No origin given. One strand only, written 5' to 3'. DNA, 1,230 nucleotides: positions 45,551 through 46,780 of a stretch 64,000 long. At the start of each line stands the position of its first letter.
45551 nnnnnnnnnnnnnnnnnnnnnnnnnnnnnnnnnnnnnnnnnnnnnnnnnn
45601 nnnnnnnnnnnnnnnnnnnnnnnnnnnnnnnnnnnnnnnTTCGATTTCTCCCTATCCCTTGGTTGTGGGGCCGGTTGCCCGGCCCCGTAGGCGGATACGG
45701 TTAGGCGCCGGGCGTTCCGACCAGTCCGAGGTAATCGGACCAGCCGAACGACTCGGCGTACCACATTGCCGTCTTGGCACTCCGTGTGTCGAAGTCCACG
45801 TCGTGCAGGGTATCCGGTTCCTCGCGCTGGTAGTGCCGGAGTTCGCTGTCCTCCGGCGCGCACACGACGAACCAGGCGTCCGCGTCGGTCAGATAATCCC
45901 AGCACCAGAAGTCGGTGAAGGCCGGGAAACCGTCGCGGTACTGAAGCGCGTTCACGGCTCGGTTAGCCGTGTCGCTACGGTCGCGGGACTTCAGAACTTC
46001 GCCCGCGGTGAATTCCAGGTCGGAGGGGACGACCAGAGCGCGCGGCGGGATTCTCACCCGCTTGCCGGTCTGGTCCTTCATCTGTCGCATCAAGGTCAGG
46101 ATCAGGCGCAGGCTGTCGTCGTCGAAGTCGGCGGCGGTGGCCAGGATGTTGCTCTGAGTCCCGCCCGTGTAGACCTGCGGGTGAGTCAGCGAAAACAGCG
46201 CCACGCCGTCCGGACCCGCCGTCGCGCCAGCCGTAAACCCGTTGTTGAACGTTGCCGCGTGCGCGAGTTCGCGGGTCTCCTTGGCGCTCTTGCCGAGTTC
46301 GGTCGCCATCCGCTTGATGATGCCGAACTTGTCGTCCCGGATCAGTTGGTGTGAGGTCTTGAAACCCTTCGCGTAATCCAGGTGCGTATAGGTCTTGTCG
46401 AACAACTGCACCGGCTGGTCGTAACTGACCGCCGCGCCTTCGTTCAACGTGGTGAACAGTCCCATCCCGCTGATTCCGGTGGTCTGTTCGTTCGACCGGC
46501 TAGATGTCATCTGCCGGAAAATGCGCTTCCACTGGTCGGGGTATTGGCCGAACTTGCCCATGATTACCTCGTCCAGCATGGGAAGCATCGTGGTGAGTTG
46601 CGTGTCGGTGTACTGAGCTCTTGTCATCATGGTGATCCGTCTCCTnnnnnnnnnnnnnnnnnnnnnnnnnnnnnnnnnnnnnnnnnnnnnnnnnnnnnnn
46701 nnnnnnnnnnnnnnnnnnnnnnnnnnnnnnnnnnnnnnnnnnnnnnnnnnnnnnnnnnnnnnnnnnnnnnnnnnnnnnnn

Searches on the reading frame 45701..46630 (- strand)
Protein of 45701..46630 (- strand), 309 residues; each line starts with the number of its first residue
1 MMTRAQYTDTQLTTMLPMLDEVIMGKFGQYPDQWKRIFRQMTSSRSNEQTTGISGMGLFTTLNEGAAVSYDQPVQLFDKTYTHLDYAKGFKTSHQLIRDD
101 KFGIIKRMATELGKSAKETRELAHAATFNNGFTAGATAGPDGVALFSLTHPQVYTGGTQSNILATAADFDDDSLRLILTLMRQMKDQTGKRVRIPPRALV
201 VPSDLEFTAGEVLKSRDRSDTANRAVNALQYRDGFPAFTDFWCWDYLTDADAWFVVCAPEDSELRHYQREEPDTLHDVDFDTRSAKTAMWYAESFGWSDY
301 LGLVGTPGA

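Call 89: search_protein_families(library=phrogs, proteins=[window:45701-46630:-], max_evalue=0.001)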
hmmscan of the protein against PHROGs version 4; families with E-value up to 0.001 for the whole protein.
window:45701-46630:- (309 aa): 4 families
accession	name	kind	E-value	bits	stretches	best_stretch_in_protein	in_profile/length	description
phrog_371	-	head and packaging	3e-22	80.3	2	10-165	7-160/303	major head protein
phrog_4523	-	head and packaging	3.7e-16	60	1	2-266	351-597/644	major head and protease protein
phrog_133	-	head and packaging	1.3e-14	54.8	1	24-258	396-614/668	head maturation protease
phrog_29592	-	unknown function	5.4e-05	22.6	1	91-261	678-833/893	-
